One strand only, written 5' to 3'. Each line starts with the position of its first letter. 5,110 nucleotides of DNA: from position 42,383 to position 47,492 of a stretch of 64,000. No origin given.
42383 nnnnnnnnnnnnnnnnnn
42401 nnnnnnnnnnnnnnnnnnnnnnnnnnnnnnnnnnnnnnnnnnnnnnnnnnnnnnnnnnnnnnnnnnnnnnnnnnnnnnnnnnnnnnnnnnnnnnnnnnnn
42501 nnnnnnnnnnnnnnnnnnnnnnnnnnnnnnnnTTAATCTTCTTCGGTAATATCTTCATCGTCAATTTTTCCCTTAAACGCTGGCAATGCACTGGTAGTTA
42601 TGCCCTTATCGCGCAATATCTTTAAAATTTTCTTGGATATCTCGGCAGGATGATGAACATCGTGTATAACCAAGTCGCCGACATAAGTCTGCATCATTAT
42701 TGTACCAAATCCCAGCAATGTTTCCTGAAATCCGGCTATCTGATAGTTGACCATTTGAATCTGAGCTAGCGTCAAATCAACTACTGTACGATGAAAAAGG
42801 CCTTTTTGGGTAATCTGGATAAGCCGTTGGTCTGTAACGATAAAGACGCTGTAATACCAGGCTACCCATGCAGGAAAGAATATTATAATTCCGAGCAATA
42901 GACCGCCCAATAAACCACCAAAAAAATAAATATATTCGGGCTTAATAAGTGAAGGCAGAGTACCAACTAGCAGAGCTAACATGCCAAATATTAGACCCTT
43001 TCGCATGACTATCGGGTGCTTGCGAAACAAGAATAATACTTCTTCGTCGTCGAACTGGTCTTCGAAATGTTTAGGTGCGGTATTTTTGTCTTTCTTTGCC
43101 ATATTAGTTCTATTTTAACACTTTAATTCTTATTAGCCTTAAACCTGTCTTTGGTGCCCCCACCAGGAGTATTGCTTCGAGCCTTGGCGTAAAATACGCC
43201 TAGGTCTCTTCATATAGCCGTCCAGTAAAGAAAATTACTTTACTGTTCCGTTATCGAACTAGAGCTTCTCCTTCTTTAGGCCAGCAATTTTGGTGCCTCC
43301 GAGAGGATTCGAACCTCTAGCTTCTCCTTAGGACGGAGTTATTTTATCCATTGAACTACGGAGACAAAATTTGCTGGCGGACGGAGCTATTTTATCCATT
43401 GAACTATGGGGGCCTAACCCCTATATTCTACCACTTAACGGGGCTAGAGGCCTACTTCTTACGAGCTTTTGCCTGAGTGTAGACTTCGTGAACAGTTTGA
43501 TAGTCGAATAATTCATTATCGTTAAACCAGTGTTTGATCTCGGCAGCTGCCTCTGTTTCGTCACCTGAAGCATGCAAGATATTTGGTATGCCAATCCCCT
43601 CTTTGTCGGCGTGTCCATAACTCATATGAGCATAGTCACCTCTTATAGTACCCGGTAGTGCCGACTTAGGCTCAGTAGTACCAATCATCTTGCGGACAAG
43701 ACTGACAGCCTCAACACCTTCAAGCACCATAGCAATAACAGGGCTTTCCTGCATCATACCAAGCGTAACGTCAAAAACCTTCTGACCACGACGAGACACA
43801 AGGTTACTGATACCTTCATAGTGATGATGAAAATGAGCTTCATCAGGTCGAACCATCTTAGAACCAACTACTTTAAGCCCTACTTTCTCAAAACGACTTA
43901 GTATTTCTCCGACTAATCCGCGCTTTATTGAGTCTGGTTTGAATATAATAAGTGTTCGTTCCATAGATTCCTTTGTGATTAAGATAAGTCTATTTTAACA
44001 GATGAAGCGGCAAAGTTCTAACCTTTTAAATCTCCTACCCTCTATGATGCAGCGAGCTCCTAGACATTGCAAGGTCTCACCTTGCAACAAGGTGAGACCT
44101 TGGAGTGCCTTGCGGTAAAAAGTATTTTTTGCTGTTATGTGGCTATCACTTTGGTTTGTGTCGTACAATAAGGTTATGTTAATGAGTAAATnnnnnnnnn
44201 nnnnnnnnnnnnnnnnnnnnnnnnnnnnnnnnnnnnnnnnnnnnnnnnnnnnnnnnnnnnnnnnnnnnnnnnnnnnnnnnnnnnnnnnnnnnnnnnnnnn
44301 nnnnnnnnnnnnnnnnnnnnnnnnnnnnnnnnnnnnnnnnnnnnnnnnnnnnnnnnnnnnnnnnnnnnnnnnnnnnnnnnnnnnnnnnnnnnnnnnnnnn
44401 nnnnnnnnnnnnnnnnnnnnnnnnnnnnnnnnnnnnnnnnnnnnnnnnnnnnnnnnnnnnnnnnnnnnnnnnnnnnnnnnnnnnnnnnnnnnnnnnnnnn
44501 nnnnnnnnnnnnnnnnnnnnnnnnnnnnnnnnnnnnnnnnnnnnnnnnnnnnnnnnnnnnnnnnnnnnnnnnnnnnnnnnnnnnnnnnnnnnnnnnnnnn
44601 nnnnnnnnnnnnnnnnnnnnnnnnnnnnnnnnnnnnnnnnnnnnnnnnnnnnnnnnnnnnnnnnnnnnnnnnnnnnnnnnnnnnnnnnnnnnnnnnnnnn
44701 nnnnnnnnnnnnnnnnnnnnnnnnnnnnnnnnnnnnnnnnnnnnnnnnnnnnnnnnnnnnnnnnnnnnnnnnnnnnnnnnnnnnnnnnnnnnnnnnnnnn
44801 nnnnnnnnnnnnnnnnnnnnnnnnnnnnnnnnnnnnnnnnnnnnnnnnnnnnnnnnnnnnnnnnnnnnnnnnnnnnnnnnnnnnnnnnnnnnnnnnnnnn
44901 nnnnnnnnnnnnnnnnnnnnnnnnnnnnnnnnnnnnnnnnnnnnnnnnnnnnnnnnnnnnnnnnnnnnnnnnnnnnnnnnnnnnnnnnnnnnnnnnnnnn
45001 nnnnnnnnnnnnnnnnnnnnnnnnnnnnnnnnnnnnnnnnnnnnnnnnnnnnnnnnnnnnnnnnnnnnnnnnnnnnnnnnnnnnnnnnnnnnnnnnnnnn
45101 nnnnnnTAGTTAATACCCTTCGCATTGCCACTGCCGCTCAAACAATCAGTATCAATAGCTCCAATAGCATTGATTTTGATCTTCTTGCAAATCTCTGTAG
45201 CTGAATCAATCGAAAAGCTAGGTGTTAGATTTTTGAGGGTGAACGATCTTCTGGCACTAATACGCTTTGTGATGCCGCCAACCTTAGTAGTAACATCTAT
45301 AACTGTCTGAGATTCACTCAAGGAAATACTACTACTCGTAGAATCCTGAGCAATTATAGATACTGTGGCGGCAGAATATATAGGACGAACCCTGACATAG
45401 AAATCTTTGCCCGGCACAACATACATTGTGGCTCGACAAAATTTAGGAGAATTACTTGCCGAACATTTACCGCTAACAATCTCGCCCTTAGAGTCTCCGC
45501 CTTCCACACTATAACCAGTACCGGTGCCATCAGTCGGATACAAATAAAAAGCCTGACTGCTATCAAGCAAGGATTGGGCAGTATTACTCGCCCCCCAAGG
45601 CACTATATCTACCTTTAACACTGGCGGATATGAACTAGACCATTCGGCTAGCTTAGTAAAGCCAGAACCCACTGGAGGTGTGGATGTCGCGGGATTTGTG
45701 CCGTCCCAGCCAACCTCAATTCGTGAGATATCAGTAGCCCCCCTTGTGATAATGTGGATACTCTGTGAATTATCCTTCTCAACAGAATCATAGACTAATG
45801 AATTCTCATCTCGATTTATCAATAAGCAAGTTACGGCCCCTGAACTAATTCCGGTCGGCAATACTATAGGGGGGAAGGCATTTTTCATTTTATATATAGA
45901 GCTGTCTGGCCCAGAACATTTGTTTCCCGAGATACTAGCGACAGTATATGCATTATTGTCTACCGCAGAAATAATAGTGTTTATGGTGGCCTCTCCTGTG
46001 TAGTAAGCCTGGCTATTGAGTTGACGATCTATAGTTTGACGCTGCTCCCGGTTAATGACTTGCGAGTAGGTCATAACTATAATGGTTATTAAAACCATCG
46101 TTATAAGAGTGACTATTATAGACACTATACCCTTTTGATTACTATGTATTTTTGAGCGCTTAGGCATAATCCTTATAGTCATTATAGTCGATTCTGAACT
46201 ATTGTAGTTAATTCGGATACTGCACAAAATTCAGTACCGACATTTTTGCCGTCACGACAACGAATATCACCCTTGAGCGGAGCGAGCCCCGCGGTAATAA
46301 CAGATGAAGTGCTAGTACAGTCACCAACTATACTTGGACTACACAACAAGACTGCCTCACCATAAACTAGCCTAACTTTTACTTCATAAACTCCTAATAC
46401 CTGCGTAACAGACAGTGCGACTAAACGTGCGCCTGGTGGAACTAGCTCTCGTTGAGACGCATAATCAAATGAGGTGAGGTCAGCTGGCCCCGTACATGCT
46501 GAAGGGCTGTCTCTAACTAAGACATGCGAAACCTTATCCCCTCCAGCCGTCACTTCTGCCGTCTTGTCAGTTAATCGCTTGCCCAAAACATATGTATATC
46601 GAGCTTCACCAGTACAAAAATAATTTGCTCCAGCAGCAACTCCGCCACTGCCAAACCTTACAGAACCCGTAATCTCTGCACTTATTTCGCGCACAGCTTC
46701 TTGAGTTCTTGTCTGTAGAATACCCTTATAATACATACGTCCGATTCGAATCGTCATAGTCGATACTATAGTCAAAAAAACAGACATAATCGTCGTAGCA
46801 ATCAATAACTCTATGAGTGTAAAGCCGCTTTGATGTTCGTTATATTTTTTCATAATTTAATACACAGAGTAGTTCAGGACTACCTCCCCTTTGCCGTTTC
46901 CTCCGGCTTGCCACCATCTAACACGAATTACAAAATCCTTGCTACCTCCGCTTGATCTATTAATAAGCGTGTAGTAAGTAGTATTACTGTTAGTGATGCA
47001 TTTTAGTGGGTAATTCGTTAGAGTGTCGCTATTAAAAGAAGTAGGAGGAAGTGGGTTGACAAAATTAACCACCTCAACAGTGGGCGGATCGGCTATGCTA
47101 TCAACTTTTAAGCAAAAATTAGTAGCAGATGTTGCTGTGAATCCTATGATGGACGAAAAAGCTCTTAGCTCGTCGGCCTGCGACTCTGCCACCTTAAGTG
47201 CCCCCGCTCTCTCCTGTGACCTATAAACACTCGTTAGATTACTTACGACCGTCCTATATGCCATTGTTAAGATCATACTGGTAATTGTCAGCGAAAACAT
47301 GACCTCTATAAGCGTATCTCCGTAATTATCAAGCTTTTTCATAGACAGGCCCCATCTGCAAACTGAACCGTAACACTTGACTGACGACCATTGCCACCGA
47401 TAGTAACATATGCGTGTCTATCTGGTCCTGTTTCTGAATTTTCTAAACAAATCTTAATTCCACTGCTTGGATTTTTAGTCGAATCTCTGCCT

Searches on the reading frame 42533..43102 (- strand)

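Call 102: search_protein_families(library=pfam, proteins=[window:42533-43102:-], max_evalue=0.001)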
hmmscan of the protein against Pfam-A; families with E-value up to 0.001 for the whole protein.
window:42533-43102:- (189 aa): 1 family
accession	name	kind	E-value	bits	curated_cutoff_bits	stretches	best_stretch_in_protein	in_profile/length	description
PF14470.12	bPH_3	-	0.00029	21.7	23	1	84-125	22-63/95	Bacterial PH domain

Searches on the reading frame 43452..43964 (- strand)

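Call 102: search_protein_families(library=pfam, proteins=[window:43452-43964:-], max_evalue=0.001)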
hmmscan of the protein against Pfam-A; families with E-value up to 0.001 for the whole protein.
window:43452-43964:- (170 aa): 1 family
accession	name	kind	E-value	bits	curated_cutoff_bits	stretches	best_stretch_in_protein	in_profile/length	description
PF00334.24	NDK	-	4.1e-38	130.8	27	1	2-151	1-134/135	Nucleoside diphosphate kinase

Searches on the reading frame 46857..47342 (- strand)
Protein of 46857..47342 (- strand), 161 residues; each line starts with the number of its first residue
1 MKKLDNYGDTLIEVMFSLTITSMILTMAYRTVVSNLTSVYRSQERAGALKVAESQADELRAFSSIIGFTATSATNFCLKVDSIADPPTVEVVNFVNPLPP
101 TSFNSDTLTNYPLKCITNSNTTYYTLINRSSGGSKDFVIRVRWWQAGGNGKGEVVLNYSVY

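Call 102: search_protein_families(library=pfam, proteins=[window:46857-47342:-], max_evalue=0.001)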
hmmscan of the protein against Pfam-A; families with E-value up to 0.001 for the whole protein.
window:46857-47342:- (161 aa): 1 family
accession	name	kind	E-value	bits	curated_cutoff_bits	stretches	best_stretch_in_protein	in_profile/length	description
PF07963.17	N_methyl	-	0.00028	20.8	21.2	1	10-29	8-27/27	Prokaryotic N-terminal methylation motif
